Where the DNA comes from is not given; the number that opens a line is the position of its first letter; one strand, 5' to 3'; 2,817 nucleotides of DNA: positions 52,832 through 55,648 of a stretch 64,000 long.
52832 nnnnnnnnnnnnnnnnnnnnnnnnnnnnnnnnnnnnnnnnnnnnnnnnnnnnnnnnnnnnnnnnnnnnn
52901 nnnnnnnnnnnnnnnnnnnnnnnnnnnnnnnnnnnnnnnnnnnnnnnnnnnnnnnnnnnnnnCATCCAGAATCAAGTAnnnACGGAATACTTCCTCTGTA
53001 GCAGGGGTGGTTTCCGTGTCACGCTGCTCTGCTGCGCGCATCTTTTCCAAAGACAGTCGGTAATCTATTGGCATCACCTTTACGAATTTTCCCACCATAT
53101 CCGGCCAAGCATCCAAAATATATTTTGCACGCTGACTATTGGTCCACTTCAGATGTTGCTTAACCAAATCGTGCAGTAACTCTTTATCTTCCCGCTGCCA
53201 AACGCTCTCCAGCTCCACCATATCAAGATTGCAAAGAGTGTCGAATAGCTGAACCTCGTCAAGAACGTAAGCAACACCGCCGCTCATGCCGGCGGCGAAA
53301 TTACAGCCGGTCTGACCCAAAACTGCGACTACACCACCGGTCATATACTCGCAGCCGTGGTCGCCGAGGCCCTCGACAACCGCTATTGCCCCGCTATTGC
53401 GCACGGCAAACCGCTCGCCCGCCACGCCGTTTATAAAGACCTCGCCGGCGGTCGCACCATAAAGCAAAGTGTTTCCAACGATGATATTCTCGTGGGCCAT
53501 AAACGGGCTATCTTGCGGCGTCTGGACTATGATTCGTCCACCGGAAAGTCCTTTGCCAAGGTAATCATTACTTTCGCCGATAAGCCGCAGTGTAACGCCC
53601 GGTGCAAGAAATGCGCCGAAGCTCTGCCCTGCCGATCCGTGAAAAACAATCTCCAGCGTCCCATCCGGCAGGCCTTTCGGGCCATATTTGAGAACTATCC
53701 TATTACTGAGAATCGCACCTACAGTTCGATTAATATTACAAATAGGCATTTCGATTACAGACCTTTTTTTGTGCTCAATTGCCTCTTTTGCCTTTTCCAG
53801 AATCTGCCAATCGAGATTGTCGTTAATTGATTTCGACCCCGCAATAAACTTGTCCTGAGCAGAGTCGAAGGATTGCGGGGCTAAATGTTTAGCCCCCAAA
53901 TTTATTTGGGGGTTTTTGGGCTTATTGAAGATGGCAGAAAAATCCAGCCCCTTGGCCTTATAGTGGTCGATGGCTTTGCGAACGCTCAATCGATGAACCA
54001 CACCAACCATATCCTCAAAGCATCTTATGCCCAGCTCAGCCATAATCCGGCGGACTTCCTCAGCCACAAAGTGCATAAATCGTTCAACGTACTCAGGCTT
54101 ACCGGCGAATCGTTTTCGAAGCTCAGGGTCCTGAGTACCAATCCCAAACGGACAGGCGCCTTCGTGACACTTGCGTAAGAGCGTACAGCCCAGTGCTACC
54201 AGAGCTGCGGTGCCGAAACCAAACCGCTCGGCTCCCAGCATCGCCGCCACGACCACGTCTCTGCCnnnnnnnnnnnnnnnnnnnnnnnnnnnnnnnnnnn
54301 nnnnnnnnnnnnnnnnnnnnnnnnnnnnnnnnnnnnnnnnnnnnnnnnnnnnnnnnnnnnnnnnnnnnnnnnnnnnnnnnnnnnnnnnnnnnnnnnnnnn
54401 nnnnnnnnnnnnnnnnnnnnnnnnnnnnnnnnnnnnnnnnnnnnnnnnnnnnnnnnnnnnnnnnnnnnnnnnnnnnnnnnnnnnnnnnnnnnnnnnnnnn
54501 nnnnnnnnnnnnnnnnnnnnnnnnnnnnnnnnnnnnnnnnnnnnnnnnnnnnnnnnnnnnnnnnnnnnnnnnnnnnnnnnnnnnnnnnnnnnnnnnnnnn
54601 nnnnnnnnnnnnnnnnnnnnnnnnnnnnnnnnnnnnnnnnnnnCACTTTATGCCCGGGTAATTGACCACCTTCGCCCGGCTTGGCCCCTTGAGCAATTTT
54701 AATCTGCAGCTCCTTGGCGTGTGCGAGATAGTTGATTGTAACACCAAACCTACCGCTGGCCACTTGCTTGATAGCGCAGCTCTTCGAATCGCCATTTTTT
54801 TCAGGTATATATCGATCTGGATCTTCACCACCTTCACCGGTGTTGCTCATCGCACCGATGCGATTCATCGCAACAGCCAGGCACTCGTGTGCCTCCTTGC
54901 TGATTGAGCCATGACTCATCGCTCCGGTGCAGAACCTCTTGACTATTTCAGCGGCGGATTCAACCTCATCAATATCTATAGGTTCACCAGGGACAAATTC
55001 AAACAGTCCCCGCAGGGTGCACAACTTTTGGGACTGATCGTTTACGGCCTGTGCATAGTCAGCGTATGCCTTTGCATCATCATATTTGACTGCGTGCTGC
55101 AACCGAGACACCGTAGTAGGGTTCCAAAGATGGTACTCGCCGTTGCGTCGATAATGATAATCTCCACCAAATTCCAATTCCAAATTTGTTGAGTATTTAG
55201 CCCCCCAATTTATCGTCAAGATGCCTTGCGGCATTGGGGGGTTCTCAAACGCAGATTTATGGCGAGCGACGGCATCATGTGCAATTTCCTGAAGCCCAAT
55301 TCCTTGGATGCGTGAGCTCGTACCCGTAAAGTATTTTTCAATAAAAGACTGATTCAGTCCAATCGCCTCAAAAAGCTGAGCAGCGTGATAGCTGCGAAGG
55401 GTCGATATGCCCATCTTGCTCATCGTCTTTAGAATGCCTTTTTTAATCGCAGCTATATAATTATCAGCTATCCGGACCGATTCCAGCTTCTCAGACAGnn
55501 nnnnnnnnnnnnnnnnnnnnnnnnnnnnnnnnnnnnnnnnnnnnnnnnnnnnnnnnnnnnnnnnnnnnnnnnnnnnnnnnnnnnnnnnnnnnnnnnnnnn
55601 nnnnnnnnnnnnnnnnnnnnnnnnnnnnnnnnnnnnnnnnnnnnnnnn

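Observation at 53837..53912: REP-like double hairpin inserted in frame inside glutamate synthase gltB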

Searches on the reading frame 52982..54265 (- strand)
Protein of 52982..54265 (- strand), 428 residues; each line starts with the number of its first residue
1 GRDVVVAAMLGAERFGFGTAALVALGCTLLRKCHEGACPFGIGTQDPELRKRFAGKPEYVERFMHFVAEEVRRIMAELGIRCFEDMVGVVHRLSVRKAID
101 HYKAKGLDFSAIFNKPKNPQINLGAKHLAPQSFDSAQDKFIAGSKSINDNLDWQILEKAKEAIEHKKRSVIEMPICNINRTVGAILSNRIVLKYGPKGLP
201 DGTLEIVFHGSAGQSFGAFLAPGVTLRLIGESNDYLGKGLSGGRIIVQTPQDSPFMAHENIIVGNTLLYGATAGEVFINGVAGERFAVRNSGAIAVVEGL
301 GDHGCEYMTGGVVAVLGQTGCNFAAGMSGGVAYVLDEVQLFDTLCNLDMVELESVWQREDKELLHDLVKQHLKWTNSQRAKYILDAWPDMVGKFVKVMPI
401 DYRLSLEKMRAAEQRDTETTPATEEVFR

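Call 14: find_homologous_proteins(query=window:52982-54265:-)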
Query seq(428 aa) (428 aa): 8000 proteins with E <= 0.001 among 8000 candidates; the best 120 are listed.
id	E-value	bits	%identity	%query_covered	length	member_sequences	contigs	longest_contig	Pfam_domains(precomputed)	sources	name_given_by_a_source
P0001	4.2e-227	772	79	100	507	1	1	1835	PF01493.26,PF01645.24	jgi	jgi:glutamate synthase domain-containing protein 3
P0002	1.7e-225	767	83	100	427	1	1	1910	PF01493.26,PF01645.24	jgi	jgi:glutamate synthase domain-containing protein 3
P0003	1.7e-219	747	77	100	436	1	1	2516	PF01493.26,PF01645.24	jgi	jgi:glutamate synthase domain-containing protein 3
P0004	5.0e-218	742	77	100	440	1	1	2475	PF01493.26,PF01645.24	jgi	jgi:glutamate synthase domain-containing protein 3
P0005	3.9e-217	739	78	100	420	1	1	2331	PF01493.26,PF01645.24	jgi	jgi:glutamate synthase domain-containing protein 3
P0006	3.6e-215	733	77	100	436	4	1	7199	PF01493.26,PF01645.24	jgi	jgi:glutamate synthase domain-containing protein 3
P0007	5.0e-215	732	76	100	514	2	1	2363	PF01493.26,PF01645.24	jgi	jgi:glutamate synthase domain-containing protein 3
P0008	1.9e-214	730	76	100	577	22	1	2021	PF01493.26,PF01645.24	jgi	jgi:glutamate synthase domain-containing protein 3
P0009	2.0e-214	730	74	100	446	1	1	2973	PF01493.26,PF01645.24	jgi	jgi:glutamate synthase domain-containing protein 3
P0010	5.4e-214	729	77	100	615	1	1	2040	PF01493.26,PF01645.24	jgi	jgi:glutamate synthase domain-containing protein 3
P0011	1.4e-213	728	76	100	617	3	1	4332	PF01493.26,PF01645.24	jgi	jgi:glutamate synthase domain-containing protein 3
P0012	1.8e-213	727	76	100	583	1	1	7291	PF01493.26,PF01645.24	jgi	jgi:glutamate synthase domain-containing protein 3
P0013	2.0e-213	727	76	100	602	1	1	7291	PF01493.26,PF01645.24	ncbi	ncbi:MAG: glutamate synthase-related protein, partial [Phycisphaerales bacterium]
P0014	2.1e-213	727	75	100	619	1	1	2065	PF01493.26,PF01645.24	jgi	jgi:glutamate synthase domain-containing protein 3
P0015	2.7e-213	727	76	100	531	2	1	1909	PF01493.26,PF01645.24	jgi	jgi:glutamate synthase domain-containing protein 3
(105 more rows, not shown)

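Call 18: find_encoding_contigs(protein=P0001, flank=5000, max_places=3)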
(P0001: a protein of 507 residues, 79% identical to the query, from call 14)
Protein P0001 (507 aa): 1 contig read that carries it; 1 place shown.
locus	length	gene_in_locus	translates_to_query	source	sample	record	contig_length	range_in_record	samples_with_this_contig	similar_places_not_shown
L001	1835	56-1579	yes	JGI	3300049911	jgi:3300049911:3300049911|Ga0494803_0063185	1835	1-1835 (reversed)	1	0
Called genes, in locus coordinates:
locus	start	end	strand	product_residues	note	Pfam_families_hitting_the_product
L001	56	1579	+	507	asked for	PF01645:Glu_synthase, PF01493:GXGXG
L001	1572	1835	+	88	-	?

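Call 19: find_encoding_contigs(protein=P0002, flank=5000, max_places=3)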
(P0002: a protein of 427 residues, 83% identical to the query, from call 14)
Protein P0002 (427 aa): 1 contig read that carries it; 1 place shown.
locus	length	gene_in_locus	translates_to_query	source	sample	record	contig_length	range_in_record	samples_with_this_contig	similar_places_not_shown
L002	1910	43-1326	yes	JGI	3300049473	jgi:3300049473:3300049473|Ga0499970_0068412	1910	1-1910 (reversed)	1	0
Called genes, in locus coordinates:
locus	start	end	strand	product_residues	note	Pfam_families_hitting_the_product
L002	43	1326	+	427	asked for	PF01645:Glu_synthase, PF01493:GXGXG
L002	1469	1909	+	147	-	?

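Call 61: predict_structure(alignment_id=A1)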
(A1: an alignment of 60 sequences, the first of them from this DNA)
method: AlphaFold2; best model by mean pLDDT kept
length: 428 residues; sequences in the alignment: 60
mean_pLDDT: 75.6   pTM: 0.65
mean pLDDT of the five models: 75.6, 72.9, 72.0, 70.6, 69.9
residues with pLDDT >= 90: 154; 70-90: 109; 50-70: 92; < 50: 73
segments of 3 or more residues with pLDDT < 50: 14-17, 28-45, 114-145, 423-428
pLDDT, mean of each block of 10 residues (from residue 1): 65 53 53 42 47 56 71 81 69 56 54 45 36 42 56 95 97 90 92 95 96 87 96 74 94 85 81 94 88 94 87 93 85 84 69 92 98 97 96 91 67 55 45
secondary structure, 60 per line:
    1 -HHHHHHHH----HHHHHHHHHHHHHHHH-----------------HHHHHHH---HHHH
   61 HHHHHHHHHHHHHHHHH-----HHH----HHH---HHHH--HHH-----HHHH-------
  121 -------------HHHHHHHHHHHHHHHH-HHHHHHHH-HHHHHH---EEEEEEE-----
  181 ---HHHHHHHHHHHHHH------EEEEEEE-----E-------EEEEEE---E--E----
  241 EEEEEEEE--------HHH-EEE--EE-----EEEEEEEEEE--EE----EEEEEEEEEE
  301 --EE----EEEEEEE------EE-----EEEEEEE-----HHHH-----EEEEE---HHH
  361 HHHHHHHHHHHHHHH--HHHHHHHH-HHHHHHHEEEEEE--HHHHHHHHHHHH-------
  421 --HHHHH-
elements in order: H2-9 H14-29 H47-53 H57-77 H96-99 H110-113 H134-149 H151-158 H160-165 E169-175 H184-197 E204-210 E224-229 E241-248 E261-263 E273-282 E291-300 E309-315 E329-335 H341-344 E350-354 H358-375 H378-385 H387-393 E394-399 H402-413 H423-427

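Call 67: find_encoding_contigs(protein=P0010, flank=1000, max_places=1)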
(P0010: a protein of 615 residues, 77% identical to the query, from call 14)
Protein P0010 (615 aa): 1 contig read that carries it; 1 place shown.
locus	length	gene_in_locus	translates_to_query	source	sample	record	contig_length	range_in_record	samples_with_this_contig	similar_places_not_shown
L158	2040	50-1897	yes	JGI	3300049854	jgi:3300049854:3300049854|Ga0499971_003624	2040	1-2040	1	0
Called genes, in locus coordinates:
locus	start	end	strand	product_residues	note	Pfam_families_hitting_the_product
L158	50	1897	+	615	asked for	PF01645:Glu_synthase, PF01493:GXGXG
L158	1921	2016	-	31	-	-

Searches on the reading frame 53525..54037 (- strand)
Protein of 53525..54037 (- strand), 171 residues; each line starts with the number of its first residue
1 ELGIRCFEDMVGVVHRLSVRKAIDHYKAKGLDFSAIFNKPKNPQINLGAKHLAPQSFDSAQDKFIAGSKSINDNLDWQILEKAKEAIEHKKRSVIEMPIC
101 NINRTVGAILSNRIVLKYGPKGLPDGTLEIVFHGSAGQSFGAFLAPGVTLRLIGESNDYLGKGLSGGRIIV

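Call 47: search_solved_structures(query=window:53525-54037:-, max_evalue=0.00001, show_alignments=4)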
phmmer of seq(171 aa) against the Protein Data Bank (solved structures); distinct sequences matched with E-value up to 0.00001: 5.
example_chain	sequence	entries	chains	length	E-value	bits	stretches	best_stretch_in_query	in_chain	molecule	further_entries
7mfm_G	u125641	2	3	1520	6e-28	100.9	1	2-171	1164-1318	Glutamate synthase (NADPH) large chain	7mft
1llw_A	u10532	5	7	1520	2.5e-20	76.1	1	2-171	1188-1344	Ferredoxin-dependent glutamate synthase | FERREDOXIN-DEPENDENT GLUTAMATE SYNTHASE 2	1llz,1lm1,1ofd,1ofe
6s6s_A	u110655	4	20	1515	1.2e-17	67.4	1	61-171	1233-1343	Glutamate synthase [NADPH] large chain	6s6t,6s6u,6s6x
1ea0_A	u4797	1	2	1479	1.2e-17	67.4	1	61-171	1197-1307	GLUTAMATE SYNTHASE [NADPH] LARGE CHAIN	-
2vdc_A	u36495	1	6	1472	1.6e-17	66.9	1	61-171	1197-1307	GLUTAMATE SYNTHASE [NADPH] LARGE CHAIN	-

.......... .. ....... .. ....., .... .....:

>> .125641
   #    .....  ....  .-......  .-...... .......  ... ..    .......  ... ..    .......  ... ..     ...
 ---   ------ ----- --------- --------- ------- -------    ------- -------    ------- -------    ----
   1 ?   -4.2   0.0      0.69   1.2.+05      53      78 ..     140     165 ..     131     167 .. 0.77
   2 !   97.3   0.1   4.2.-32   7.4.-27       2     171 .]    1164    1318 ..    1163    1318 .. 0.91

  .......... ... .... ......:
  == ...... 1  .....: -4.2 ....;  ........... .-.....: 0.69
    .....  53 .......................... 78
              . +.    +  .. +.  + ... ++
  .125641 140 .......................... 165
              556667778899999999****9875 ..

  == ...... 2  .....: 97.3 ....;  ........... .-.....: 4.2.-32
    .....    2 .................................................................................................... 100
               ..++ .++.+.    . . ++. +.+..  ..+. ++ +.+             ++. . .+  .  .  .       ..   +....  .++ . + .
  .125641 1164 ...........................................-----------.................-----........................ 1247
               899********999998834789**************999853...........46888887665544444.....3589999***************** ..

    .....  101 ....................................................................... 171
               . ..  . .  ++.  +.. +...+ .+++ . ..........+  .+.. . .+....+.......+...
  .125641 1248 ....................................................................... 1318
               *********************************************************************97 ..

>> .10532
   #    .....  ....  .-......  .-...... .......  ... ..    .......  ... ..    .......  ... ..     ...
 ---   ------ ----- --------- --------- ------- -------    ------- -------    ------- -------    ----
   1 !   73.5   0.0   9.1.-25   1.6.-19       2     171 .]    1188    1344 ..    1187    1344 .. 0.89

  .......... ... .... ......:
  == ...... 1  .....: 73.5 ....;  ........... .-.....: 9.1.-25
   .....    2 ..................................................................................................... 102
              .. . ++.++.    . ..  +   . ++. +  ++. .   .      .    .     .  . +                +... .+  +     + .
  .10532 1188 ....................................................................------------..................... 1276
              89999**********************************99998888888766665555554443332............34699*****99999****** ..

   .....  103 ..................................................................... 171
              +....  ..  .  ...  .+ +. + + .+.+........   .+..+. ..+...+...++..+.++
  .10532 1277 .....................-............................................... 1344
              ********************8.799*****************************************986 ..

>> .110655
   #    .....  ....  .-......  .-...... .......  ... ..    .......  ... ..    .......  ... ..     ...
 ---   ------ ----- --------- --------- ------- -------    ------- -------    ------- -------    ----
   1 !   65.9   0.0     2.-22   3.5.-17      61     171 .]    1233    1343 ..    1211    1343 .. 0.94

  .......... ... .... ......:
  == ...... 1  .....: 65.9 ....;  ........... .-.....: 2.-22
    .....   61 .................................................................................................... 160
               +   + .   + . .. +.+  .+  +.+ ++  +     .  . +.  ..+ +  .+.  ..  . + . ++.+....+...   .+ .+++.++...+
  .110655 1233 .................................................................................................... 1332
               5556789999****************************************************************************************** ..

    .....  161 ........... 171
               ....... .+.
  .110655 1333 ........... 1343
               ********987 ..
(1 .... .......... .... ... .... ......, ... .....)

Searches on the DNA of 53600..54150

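Call 25: search_rna_families(source=window, start=53600, end=54150, threshold=evalue, max_evalue=10)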
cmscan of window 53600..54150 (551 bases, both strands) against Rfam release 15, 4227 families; matches with E-value up to 10: 4.
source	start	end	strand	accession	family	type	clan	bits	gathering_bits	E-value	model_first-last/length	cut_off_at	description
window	53836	53920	+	RF02837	anti-hemB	Gene; sRNA;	-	20.6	49.5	0.02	1-81/81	no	Burkholderia RNA 7 (anti-hemB)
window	53858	53927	+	RF01770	rimP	Cis-reg; leader;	-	16.1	47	6.5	1-102/102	no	Gammaprotebacteria rimP leader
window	53637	53766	-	RF04192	carA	Cis-reg;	-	12.6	100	7.6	1-202/202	no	carA ncRNA motif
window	53828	53917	-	RF02005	group-II-D1D4-6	Intron;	CL00102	11.9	49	0.45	1-225/225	no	Group II catalytic intron D1-D4-6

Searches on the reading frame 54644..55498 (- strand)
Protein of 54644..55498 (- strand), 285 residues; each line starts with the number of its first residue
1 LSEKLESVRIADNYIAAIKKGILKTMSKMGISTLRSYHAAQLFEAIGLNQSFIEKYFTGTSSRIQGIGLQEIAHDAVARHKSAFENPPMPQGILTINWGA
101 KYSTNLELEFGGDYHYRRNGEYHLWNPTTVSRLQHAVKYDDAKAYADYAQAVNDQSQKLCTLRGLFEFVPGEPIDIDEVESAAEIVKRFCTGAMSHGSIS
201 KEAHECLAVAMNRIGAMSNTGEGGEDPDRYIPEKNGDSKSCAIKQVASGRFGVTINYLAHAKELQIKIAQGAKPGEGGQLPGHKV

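Call 65: find_homologous_proteins(query=window:54644-55498:-)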
Query seq(285 aa) (285 aa): 7981 proteins with E <= 0.001 among 8000 candidates; the best 120 are listed.
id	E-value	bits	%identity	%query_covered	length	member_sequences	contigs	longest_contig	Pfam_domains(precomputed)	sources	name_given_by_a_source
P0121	8.4e-125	434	71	100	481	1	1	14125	PF04898.21,PF01645.24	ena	-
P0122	4.7e-113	395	65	100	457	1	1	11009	PF04898.21,PF01645.24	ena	-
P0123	2.7e-112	393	66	98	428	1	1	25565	PF01493.26,PF04898.21,PF01645.24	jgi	-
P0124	4.3e-109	382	67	91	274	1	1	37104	PF04898.21,PF01645.24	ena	-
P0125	6.2e-107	375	65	96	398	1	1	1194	PF04898.21,PF01645.24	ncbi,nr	ncbi:MAG TPA: glutamate synthase-related protein, partial [Thermogutta sp.]|nr:glutamate synthase-re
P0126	6.2e-105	369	72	87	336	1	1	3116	PF04898.21,PF01645.24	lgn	-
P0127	3.7e-103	363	56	73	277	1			PF01645.24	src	-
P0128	2.1e-99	350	61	98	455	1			PF04898.21,PF01645.24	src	-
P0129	1.4e-98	348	60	95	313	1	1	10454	PF04898.21,PF01645.24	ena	-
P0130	3.1e-98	347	62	96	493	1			PF04898.21,PF01645.24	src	-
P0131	6.8e-98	345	60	96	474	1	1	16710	PF04898.21,PF01645.24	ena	-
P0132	7.6e-98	345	61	95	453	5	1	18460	PF04898.21,PF01645.24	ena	-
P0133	1.2e-97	345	59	99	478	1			PF04898.21,PF01645.24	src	-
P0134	5.6e-97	342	59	99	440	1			PF04898.21,PF01645.24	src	-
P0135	6.1e-97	342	60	98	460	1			PF04898.21,PF01645.24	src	-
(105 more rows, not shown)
